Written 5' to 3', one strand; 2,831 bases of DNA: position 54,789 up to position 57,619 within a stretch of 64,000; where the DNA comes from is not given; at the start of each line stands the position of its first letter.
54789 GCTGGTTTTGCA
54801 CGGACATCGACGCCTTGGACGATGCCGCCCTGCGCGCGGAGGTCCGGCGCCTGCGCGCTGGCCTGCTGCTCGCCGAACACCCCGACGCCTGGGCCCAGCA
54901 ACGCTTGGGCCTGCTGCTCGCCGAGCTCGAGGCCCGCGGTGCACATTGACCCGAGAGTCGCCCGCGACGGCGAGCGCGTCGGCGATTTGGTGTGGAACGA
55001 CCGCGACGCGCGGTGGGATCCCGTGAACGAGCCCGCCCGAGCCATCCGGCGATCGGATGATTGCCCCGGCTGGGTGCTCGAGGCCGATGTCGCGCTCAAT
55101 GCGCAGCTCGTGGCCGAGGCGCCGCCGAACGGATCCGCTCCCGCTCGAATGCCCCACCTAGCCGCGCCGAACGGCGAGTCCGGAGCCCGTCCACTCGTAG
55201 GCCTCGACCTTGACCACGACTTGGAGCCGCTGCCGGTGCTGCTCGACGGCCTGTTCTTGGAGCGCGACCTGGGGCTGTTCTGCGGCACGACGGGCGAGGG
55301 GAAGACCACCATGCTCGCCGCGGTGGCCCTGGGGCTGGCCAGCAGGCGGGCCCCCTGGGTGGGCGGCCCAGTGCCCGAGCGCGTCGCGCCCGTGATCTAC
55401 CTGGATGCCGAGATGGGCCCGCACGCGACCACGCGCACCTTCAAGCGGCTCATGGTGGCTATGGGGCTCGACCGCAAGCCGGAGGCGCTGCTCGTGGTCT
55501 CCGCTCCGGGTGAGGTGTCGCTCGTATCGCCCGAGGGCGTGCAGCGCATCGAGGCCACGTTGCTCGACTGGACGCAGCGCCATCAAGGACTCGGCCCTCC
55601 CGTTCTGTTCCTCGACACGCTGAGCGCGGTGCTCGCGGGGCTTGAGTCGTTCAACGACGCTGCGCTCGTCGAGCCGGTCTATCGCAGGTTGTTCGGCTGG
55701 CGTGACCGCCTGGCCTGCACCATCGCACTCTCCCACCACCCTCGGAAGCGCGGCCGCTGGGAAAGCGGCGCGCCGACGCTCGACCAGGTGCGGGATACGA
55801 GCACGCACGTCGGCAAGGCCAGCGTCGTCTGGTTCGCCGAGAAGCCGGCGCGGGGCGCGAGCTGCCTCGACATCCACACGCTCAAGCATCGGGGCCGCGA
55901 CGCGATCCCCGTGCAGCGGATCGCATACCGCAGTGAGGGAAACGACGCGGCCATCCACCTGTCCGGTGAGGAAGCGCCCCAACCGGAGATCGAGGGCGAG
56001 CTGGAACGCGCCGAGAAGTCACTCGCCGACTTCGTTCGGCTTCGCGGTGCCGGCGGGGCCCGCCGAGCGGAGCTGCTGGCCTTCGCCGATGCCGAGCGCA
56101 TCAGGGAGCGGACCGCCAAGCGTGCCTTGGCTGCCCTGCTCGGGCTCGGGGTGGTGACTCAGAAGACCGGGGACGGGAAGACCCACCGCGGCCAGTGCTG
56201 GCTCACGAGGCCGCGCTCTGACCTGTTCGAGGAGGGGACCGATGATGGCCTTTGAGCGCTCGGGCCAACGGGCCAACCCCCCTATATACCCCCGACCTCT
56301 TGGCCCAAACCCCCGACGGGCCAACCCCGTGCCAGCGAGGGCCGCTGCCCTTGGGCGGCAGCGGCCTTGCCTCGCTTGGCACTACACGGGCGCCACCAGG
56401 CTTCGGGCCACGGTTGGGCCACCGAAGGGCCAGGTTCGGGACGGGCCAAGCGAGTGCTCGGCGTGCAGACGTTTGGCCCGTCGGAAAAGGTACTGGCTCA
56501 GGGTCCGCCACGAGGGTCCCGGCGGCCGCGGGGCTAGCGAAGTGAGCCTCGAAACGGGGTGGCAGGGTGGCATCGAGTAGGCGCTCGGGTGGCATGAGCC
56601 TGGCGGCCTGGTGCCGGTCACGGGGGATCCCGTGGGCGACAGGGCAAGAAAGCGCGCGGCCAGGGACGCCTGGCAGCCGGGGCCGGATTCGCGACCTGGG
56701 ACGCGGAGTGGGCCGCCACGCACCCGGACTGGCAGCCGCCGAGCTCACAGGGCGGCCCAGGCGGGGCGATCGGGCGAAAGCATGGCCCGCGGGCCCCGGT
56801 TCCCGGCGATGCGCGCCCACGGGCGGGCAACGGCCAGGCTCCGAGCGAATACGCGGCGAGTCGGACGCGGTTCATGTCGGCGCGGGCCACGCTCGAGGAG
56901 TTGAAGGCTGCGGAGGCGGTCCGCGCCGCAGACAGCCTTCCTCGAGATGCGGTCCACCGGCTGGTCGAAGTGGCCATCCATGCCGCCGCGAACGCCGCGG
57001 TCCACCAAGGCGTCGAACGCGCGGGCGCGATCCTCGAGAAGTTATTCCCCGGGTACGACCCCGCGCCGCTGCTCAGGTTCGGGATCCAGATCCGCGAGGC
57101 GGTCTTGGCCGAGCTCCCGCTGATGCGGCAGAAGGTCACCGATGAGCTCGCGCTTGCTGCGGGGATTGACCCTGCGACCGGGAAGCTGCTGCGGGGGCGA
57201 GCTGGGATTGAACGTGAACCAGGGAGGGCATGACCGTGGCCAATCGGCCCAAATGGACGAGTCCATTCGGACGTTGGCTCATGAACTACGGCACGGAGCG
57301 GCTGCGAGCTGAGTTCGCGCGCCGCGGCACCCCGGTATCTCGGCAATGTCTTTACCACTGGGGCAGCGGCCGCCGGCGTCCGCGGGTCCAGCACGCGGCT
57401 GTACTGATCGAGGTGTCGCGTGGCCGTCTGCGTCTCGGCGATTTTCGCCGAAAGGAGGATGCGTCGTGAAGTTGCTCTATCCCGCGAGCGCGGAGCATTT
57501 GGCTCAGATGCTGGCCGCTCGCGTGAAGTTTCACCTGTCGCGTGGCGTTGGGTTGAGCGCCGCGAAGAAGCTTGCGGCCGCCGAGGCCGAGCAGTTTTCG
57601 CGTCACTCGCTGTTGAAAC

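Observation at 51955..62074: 10.1-kb integrative element in tRNA-Leu(GAG) with replication, partition-like and TA modules but no recognisable virion genes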

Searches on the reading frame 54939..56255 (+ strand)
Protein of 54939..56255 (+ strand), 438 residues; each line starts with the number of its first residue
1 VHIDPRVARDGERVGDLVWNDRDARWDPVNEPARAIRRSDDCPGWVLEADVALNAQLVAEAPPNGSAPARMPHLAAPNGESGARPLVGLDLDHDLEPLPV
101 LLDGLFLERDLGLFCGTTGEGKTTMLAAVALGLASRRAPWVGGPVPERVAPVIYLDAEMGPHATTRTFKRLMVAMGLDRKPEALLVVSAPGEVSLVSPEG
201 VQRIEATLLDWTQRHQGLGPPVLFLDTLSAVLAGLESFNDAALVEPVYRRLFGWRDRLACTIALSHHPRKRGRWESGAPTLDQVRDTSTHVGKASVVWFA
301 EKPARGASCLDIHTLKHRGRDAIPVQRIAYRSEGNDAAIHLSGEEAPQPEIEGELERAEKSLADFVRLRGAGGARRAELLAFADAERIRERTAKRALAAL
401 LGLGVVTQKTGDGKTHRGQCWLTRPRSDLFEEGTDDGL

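Call 12: search_protein_families(library=pfam, max_evalue=0.05, proteins=[window:54939-56255:+])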
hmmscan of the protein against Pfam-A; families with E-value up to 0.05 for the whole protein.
window:54939-56255:+ (438 aa): 3 families
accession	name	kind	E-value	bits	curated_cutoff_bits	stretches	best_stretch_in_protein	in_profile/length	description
PF13481.12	AAA_25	-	8.1e-25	88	27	1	90-272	14-194/195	AAA domain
PF25199.1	nSTAND_NTPase5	-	0.03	14.6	34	0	116-137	48-68/145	Novel STAND NTPase 5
PF13401.12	AAA_22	-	0.04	14.7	27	0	109-227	5-92/130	AAA domain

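Call 14: search_protein_families(library=phrogs, max_evalue=0.01, proteins=[window:54939-56255:+])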
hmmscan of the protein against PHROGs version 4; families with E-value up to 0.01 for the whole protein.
window:54939-56255:+ (438 aa): 7 families
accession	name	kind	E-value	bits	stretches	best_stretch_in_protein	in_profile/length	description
phrog_239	-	DNA, RNA and nucleotide metabolism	4e-12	46.9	1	96-307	346-560/801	DNA primase/helicase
phrog_3123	-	unknown function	3.8e-06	26.8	1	99-273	331-510/583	-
phrog_6012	-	DNA, RNA and nucleotide metabolism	1.1e-05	25.9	1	103-276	142-301/447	DNA helicase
phrog_906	-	DNA, RNA and nucleotide metabolism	0.0013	18.6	1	94-294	512-699/872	DNA polymerase/primase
phrog_243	-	DNA, RNA and nucleotide metabolism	0.0016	18.5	0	106-319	32-243/273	DnaB-like replicative helicase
phrog_19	-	DNA, RNA and nucleotide metabolism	0.0016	18.4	1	105-172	349-404/621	DnaB-like replicative helicase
phrog_25693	-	unknown function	0.0085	15.7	0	93-297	34-235/405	-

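Call 21: find_encoding_contigs(protein=window:54939-56255:+, flank=10000, max_places=6)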
Protein window:54939-56255:+ (438 aa): 1 contig read that carries it; 1 place shown.
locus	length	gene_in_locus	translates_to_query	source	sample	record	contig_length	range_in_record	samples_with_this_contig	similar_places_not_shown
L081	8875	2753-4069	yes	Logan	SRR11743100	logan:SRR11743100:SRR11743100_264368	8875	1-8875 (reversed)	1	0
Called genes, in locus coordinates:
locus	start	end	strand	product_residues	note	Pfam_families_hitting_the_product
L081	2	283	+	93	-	?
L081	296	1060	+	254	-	-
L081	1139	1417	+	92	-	-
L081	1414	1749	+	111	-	-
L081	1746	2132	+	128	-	PF02195:ParB_N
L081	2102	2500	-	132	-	-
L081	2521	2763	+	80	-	-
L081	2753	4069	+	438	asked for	PF13481:AAA_25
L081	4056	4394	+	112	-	-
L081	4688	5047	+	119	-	-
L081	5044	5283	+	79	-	-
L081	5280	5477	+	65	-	-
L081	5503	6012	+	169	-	-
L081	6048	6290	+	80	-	-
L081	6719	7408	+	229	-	-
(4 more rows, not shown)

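Call 28: search_dna_similar(query=window:54939-56255:+, collection=phages, mode=protein, max_evalue=0.001, max_rows=20)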
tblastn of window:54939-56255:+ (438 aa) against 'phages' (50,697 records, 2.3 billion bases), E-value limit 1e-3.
Records with a match: 12; places in all: 12; records where one place covers at least 80% of the query: 0.
Best place of each record, by identity: <60% 12.
By first word of the organism name: Microbacterium 6; Serratia 6.
By host as written in the record: Serratia marcescens 6; Microbacterium foliorum NRRL B-24224 4; Microbacterium paraoxydans NRRL B-14843 2.
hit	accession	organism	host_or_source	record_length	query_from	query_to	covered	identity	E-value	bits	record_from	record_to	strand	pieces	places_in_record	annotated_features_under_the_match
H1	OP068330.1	Microbacterium phage HerculesXL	Microbacterium foliorum NRRL B-24224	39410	96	321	52%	25.1%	4e-4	49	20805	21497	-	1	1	32: DNA primase/helicase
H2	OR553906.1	Microbacterium phage Tinyman4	Microbacterium foliorum NRRL B-24224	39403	96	321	52%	25.1%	4e-4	49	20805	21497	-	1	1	32: DNA primase/helicase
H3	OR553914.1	Microbacterium phage Schimmels22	Microbacterium foliorum NRRL B-24224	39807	96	321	52%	25.1%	4e-4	49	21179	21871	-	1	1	32: DNA primase/helicase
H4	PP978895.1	Microbacterium phage WestPM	Microbacterium foliorum NRRL B-24224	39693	96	321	52%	25.1%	6e-4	49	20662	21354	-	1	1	30: DNA primase/helicase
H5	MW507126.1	Microbacterium phage Shocker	Microbacterium paraoxydans NRRL B-14843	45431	101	272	39%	29.9%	2e-6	57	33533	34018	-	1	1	44: DNA primase/helicase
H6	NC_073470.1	Microbacterium phage Shocker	Microbacterium paraoxydans NRRL B-14843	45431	101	272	39%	29.9%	2e-6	57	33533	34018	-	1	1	44: DNA primase/helicase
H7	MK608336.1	Serratia phage Serbin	Serratia marcescens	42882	104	301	45%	23.2%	6e-6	55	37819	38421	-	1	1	DNA recombinase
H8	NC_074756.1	Serratia phage Serbin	Serratia marcescens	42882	104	301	45%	23.2%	6e-6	55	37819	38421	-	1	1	DNA recombinase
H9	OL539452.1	Serratia phage vB_SmaS_Opt-155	Serratia marcescens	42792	104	301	45%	23.2%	7e-6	55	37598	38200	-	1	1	putative DNA recombinase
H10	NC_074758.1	Serratia phage vB_SmaS_Opt-155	Serratia marcescens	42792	104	301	45%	23.2%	7e-6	55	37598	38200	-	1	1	putative DNA recombinase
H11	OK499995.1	Serratia phage vB_SmaS_Tlacuache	Serratia marcescens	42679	104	301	45%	22.7%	1e-5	54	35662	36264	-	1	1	DNA recombinase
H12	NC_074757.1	Serratia phage vB_SmaS_Tlacuache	Serratia marcescens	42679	104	301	45%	22.7%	1e-5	54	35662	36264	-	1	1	DNA recombinase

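Call 31: find_homologous_proteins(query=window:54939-56255:+, max_evalue=1e-10)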
Query window:54939-56255:+ (438 aa): 5 proteins with E <= 1e-10 among 8000 candidates.
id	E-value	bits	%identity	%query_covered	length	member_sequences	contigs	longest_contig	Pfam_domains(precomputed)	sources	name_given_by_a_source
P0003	6.0e-292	986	100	100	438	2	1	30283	PF13481.13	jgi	jgi:hypothetical protein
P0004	1.8e-95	339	54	74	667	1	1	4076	PF22763.2,PF13481.13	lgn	-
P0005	4.1e-91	325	50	80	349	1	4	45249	PF13481.13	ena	-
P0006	6.7e-89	317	61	59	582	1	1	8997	PF22763.2,PF13481.13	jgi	jgi:hypothetical protein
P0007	2.7e-86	309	50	77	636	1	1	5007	PF13481.13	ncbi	-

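Call 32: find_encoding_contigs(protein=P0005, flank=10000, max_places=4)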
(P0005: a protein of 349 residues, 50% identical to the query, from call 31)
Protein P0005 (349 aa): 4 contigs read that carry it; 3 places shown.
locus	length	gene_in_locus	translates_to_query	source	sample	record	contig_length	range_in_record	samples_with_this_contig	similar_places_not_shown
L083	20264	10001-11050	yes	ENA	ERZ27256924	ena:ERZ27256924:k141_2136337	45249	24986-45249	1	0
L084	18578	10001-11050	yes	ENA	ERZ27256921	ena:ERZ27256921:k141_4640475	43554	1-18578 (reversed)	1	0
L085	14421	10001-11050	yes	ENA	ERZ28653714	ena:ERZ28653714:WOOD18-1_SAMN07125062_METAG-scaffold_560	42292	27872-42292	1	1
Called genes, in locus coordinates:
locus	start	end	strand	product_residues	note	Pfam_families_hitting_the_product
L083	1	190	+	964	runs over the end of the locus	PF06634:DUF1156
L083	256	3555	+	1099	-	PF18731:HEPN_Swt1, PF04465:DUF499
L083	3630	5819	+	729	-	PF13191:AAA_16 (faint), PF13481:AAA_25 (faint), PF13401:AAA_22, PF20720:nSTAND3 (faint), PF00004:AAA, PF07728:AAA_5, PF28529:McrB_lid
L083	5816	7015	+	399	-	PF10117:McrBC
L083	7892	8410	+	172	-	-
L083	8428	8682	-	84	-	-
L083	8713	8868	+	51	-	-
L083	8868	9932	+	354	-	PF01807:Zn_ribbon_DnaG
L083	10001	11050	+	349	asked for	PF13481:AAA_25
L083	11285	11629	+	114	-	PF12728:HTH_17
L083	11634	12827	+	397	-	PF00589:Phage_integrase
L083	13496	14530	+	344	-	PF01590:GAF, PF13185:GAF_2, PF00990:GGDEF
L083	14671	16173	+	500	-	PF01935:DUF87 (weak), PF05872:HerA_C, PF13401:AAA_22 (faint)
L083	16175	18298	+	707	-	-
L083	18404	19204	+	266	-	PF00037:Fer4 (faint), PF12837:Fer4_6 (faint), PF12838:Fer4_7 (faint), PF12801:Fer4_5, PF13237:Fer4_10 (weak)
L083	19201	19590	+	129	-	-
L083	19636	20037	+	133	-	-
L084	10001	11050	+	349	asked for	PF13481:AAA_25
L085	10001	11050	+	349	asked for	PF13481:AAA_25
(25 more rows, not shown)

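Call 33: find_encoding_contigs(protein=P0006, flank=10000, max_places=3)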
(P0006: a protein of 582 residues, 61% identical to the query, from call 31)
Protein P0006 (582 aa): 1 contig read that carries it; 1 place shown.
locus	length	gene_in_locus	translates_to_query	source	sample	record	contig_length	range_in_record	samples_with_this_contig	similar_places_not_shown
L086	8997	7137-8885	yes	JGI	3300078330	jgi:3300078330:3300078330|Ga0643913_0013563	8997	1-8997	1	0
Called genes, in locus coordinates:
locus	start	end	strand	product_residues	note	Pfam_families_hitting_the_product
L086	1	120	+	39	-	?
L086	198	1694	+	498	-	PF01420:Methylase_S (faint)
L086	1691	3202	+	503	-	PF12161:HsdM_N, PF02384:N6_Mtase, PF01170:UPF0020 (faint), PF07669:Eco57I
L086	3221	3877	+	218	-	-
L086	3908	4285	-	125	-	-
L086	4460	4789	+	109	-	-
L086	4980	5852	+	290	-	-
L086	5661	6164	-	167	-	-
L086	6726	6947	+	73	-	PF12728:HTH_17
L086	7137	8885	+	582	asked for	PF22763:NrS1-1_pol-like_HBD, PF13481:AAA_25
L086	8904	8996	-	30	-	?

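Call 59: find_related_loci(query=window:54939-56255:+, collection=viral_contigs, flank=10000)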
Query window:54939-56255:+ (438 aa) in viral_contigs; peptide patterns used: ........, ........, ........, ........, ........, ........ (x = any residue, [..] = any of these).
5 stretches matched a pattern, but none encodes a relative of the query by tblastn (E <= 1e-3).

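Call 61: find_related_loci(query=A3, collection=metagenome_contigs, flank=10000)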
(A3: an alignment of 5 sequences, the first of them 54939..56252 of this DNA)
Query A3 (438 aa) in metagenome_contigs; peptide patterns used: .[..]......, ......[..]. (x = any residue, [..] = any of these).
188 stretches matched a pattern; 2 encode a relative of the query (tblastn E <= 1e-3); 2 distinct loci.
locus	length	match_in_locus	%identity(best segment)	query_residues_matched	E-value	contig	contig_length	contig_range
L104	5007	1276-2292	50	68-406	8e-91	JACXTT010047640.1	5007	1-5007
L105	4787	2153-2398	32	86-164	4e-6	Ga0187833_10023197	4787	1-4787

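Call 67: search_dna_similar(query=window:54939-56255:+, collection=plasmids, mode=protein, max_evalue=0.00001, max_rows=15)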
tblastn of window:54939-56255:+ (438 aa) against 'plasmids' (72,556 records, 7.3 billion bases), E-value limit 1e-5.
No match.

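Call 76: search_protein_families(library=ncbifam, max_evalue=0.1, proteins=[window:54939-56255:+])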
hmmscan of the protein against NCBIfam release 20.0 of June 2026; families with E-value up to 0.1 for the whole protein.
window:54939-56255:+ (438 aa): 3 families
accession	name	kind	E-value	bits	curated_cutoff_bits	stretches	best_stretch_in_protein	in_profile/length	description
TIGR02525.1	plasmid_TraJ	equivalog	0.002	17.1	368.3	1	101-129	141-169/372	plasmid transfer ATPase TraJ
NF000287.1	SMB1_fam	exception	0.014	14.7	400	1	209-274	175-240/280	SMB-1 family subclass B3 metallo-beta-lactamase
NF012003.1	PRK15459.1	equivalog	0.089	13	200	0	18-60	70-112/140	flagella biosynthesis chaperone FlgN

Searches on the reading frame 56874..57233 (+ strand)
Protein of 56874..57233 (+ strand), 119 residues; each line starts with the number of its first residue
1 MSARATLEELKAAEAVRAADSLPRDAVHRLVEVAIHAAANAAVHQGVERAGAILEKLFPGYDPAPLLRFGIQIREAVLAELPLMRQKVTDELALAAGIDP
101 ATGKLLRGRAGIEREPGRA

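Call 12: search_protein_families(library=pfam, max_evalue=0.05, proteins=[window:56874-57233:+])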
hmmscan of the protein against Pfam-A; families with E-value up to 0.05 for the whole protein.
window:56874-57233:+ (119 aa): 0 families

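Call 14: search_protein_families(library=phrogs, max_evalue=0.01, proteins=[window:56874-57233:+])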
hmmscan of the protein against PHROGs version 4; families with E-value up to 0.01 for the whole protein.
window:56874-57233:+ (119 aa): 0 families

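Call 75: search_protein_families(library=pfam, max_evalue=10, proteins=[window:56874-57233:+])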
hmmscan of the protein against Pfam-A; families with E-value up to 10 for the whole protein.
window:56874-57233:+ (119 aa): 0 families

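Call 77: search_protein_families(library=padloc, max_evalue=0.01, proteins=[window:56874-57233:+])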
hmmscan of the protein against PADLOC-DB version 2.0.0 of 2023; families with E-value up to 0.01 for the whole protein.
window:56874-57233:+ (119 aa): 0 families

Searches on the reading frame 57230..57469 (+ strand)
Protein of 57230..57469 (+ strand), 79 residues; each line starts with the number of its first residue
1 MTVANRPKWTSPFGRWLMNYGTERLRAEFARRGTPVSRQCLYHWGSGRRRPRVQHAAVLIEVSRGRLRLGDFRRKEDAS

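Call 12: search_protein_families(library=pfam, max_evalue=0.05, proteins=[window:57230-57469:+])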
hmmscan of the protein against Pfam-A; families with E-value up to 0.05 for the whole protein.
window:57230-57469:+ (79 aa): 0 families

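Call 14: search_protein_families(library=phrogs, max_evalue=0.01, proteins=[window:57230-57469:+])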
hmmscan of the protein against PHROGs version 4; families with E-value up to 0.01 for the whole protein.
window:57230-57469:+ (79 aa): 0 families

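Call 75: search_protein_families(library=pfam, max_evalue=10, proteins=[window:57230-57469:+])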
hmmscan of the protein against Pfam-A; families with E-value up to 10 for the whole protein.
window:57230-57469:+ (79 aa): 0 families

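Call 76: search_protein_families(library=ncbifam, max_evalue=0.1, proteins=[window:57230-57469:+])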
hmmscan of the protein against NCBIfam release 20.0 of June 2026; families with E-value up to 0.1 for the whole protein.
window:57230-57469:+ (79 aa): 0 families

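Call 100: search_solved_structures(query=A4, max_evalue=1)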
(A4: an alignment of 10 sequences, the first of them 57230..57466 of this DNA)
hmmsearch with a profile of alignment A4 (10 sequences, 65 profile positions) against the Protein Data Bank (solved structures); distinct sequences matched with E-value up to 1: 4.
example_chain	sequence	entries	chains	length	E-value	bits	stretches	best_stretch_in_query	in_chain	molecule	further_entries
2hin_A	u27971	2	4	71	0.094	15.9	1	24-46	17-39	Repressor protein | Gp39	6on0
2kpj_A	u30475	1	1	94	0.39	13.9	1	6-53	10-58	SOS-response transcriptional repressor, LexA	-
6jls_A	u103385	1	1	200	0.7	13.1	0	7-42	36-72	Putative flavoprotein decarboxylase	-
9cel_A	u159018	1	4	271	0.95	12.7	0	2-39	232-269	Type I PKS module 7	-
